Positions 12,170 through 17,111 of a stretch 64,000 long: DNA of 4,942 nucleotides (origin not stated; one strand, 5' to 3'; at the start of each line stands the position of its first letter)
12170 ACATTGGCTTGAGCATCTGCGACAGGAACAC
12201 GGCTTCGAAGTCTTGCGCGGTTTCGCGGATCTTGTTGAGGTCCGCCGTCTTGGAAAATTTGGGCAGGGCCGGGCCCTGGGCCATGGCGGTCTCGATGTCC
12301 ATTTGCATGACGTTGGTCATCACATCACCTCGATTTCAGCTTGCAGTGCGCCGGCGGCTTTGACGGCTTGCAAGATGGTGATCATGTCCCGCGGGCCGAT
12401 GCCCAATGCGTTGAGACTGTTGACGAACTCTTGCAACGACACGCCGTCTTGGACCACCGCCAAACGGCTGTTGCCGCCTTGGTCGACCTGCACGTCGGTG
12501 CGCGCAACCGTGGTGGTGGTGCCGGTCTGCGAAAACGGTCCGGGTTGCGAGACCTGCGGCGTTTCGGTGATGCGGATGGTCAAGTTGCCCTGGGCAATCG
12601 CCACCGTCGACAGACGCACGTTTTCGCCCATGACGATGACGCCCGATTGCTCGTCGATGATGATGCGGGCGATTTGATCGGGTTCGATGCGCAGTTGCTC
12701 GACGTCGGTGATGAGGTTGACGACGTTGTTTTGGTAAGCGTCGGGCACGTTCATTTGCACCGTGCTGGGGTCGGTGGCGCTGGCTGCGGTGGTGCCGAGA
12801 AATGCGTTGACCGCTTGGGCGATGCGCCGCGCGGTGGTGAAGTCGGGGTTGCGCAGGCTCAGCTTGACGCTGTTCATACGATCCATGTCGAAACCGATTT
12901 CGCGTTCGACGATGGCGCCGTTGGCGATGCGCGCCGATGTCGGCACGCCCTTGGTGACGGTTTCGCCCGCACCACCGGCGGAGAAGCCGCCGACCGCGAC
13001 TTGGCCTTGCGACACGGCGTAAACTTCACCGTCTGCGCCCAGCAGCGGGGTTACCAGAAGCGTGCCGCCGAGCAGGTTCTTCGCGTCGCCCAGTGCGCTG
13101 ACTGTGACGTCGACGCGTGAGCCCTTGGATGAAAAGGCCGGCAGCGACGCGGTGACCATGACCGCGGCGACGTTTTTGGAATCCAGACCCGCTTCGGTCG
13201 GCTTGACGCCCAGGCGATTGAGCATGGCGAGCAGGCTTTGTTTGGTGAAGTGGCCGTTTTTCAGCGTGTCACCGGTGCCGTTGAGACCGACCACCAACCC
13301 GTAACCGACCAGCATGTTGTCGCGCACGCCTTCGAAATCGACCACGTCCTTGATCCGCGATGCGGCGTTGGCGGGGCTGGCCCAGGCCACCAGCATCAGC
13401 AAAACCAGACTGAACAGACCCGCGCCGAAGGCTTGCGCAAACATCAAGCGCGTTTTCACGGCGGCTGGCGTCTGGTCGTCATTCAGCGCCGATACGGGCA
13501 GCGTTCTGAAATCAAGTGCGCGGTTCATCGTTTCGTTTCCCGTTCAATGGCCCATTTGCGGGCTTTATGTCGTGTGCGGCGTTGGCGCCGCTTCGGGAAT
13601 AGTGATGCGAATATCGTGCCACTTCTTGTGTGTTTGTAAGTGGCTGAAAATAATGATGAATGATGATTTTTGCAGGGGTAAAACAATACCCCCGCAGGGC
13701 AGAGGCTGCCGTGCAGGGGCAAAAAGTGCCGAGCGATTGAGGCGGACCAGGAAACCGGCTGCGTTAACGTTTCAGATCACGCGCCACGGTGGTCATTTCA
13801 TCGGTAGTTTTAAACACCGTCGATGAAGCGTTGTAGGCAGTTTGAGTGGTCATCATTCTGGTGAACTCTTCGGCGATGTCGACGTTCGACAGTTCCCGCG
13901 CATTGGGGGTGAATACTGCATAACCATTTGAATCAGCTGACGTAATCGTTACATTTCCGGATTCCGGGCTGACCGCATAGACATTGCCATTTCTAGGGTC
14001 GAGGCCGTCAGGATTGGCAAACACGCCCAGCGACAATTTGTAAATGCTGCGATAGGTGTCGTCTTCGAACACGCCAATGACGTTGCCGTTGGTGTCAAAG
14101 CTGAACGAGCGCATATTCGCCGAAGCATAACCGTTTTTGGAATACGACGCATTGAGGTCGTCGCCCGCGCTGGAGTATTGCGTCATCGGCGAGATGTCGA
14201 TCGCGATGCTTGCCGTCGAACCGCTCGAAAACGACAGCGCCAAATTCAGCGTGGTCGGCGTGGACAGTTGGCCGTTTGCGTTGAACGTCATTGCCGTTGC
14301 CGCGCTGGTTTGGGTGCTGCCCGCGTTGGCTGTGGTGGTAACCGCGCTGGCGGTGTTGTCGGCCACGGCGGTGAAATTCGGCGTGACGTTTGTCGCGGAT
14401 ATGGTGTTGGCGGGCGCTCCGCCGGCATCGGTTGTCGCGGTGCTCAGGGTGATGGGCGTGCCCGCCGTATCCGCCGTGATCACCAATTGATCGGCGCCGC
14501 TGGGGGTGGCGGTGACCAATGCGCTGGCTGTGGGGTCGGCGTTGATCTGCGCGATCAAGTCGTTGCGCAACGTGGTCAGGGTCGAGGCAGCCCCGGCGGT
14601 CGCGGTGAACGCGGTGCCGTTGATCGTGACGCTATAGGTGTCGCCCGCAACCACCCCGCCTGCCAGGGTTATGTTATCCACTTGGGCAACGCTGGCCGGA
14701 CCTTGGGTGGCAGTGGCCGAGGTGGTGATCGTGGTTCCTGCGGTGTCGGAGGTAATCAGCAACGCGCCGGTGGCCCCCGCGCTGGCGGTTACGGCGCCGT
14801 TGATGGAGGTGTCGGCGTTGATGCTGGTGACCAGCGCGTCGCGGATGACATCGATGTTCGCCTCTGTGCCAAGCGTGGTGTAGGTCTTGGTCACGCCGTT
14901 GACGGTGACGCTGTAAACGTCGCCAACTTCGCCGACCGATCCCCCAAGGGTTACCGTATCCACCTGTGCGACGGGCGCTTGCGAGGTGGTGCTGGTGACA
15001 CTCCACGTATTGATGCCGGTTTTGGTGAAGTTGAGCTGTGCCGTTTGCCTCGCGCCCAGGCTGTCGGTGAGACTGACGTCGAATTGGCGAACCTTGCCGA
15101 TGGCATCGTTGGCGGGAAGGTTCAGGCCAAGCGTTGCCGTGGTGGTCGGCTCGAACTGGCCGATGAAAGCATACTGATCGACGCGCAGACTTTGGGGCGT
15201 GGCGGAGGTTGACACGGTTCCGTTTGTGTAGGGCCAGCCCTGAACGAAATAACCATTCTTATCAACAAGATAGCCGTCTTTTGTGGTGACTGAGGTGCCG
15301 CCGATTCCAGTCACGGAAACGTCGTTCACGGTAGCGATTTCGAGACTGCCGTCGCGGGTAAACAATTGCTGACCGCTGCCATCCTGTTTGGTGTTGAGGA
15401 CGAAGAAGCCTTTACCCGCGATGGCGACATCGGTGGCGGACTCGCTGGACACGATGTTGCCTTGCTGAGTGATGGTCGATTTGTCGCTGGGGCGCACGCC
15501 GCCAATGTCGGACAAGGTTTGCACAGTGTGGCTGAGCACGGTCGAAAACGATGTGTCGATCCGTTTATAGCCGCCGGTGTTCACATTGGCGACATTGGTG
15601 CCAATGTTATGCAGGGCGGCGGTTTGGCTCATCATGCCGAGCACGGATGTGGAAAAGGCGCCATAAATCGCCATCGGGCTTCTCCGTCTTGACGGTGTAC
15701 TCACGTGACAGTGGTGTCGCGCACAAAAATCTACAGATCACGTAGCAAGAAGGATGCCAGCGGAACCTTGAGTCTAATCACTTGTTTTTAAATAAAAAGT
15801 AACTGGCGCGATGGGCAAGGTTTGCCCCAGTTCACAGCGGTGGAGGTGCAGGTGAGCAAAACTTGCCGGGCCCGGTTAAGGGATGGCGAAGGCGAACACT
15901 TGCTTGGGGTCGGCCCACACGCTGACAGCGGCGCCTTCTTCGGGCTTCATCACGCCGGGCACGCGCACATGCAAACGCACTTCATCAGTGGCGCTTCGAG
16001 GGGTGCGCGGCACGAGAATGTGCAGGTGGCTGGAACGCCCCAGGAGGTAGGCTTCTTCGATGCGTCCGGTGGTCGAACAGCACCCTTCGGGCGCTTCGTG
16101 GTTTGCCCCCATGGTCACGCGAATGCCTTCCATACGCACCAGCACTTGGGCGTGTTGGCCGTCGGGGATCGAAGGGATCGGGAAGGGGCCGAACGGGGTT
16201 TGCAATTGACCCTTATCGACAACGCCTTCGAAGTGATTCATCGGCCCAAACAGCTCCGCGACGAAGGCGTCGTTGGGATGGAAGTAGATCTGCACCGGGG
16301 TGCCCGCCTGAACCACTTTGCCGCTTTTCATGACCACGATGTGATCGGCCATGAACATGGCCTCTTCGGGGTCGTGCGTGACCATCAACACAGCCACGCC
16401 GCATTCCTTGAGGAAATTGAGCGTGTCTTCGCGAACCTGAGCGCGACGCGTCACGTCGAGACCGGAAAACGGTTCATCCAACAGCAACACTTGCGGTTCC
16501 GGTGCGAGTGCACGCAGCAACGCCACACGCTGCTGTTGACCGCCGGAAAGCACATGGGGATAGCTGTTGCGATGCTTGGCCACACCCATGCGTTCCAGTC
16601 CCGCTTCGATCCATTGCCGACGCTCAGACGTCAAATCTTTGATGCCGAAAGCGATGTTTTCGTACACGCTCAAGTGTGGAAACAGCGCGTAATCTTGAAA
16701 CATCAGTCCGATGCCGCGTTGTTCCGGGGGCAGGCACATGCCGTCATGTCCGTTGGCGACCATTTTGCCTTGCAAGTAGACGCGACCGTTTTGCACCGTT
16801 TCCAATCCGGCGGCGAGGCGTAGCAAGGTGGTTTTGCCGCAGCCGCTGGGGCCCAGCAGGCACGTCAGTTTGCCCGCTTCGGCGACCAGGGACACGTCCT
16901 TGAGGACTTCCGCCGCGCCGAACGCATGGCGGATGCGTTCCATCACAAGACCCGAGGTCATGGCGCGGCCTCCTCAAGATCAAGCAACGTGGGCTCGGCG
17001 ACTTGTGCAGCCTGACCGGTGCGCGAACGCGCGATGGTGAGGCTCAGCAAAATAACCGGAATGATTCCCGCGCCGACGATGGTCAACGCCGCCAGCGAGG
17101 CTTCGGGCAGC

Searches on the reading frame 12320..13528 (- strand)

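Call 56: search_protein_families(library=pfam, proteins=[window:12320-13528:-], max_evalue=0.0001)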
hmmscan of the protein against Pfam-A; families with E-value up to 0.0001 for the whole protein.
window:12320-13528:- (402 aa): 1 family
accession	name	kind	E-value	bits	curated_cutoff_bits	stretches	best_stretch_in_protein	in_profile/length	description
PF02119.21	FlgI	-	2.7e-136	454.5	25.3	1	58-401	1-343/343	Flagellar P-ring protein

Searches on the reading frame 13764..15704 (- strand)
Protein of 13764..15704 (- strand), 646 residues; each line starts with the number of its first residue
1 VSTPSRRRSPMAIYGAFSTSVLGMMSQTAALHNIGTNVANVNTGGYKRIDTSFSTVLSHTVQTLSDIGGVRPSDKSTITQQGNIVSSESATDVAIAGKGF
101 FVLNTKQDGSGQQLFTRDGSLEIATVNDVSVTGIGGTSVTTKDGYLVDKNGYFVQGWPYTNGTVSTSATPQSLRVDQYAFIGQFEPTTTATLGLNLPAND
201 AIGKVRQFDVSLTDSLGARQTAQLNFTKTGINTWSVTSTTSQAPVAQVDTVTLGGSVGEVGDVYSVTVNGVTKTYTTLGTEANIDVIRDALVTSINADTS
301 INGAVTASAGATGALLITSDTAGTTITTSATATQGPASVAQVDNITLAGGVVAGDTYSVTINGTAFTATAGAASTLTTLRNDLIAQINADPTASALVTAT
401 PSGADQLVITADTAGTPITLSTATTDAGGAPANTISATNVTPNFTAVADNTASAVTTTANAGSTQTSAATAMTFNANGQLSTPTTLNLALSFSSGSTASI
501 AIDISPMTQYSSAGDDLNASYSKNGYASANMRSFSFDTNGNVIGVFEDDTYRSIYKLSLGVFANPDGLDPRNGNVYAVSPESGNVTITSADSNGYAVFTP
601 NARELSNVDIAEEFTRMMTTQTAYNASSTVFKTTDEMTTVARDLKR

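Call 56: search_protein_families(library=pfam, proteins=[window:13764-15704:-], max_evalue=0.0001)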
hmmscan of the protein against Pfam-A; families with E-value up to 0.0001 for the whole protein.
window:13764-15704:- (646 aa): 2 families
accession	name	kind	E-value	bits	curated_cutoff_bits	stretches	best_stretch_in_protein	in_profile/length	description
PF06429.18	Flg_bbr_C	-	3.2e-11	43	23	1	604-638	6-40/46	Flagellar basal body rod FlgEFG protein C-terminal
PF22692.1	LlgE_F_G_D1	-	1.3e-07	32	27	1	94-156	1-43/64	Flagellar hook protein FlgE/F/G D1 domain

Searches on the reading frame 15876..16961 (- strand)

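Call 10: search_protein_families(library=pfam, proteins=[window:15876-16961:-], max_evalue=0.001)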
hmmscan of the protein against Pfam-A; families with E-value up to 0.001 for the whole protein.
window:15876-16961:- (361 aa): 3 families
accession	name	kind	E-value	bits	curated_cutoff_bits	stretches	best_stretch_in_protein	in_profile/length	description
PF00005.33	ABC_tran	-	1.4e-32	113.6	25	1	20-165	1-136/137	ABC transporter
PF13304.12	AAA_21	-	3.1e-10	41.1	27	1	135-199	235-301/304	AAA domain, putative AbiEii toxin, Type IV TA system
PF08402.16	TOBE_2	-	1.8e-05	25.2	21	0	273-358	1-76/76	TOBE domain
